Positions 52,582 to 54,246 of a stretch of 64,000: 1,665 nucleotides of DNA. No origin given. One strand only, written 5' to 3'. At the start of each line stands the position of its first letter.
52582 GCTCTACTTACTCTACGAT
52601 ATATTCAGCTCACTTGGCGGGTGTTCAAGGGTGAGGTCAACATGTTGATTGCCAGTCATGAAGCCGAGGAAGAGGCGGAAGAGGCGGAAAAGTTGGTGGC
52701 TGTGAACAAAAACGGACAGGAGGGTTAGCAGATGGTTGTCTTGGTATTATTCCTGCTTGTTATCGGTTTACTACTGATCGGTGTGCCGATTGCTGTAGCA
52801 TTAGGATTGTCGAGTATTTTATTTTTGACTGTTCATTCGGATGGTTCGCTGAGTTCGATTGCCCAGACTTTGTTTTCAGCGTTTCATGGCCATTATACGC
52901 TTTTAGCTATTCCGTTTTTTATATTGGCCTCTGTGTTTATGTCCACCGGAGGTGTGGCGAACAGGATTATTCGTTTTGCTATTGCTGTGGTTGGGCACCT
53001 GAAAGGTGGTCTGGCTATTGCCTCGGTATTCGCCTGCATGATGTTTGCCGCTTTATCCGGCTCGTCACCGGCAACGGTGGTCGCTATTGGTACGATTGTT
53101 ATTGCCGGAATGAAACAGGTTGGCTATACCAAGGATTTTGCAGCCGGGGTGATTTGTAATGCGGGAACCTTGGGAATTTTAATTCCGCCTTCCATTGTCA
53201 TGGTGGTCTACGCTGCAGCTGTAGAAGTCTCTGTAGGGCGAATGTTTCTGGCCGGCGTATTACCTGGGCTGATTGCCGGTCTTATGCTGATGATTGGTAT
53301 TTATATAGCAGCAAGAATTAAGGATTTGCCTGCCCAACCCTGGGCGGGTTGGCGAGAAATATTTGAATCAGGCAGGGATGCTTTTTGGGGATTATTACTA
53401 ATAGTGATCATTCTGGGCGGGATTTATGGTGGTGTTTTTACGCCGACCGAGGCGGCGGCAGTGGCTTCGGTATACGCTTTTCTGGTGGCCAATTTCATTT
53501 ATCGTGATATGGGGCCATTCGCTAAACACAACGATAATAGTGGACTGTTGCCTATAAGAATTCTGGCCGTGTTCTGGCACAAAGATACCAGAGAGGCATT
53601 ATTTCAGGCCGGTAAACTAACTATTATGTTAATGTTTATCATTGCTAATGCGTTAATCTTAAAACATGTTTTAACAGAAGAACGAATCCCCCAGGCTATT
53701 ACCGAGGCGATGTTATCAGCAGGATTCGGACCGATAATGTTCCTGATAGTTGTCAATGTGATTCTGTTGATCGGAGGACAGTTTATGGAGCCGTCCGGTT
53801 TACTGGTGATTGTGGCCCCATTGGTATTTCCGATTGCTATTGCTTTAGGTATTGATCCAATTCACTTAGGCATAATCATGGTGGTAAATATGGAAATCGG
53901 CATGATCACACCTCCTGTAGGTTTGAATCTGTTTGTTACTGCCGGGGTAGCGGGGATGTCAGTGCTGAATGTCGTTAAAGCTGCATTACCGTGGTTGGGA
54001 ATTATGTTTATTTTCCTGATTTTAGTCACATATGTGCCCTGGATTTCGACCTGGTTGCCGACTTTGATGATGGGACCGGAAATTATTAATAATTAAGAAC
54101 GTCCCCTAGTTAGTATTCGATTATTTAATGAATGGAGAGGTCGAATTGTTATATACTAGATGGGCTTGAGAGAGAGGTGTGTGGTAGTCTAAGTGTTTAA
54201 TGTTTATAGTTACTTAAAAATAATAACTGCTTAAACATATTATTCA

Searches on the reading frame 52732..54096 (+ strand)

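Call 53: search_protein_families(library=ncbifam, max_evalue=1e-30, proteins=[window:52732-54096:+])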
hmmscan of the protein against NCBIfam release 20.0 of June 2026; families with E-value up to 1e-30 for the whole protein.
window:52732-54096:+ (454 aa): 2 families
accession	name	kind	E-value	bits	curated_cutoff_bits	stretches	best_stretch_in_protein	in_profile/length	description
TIGR00786.1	dctM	subfamily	1.3e-129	432.5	268.45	2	17-260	1-243/405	TRAP transporter large permease subunit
NF011634.1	PRK15060.1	equivalog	3.3e-68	230.7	800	1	1-437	1-415/425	2,3-diketo-L-gulonate TRAP transporter large permease YiaN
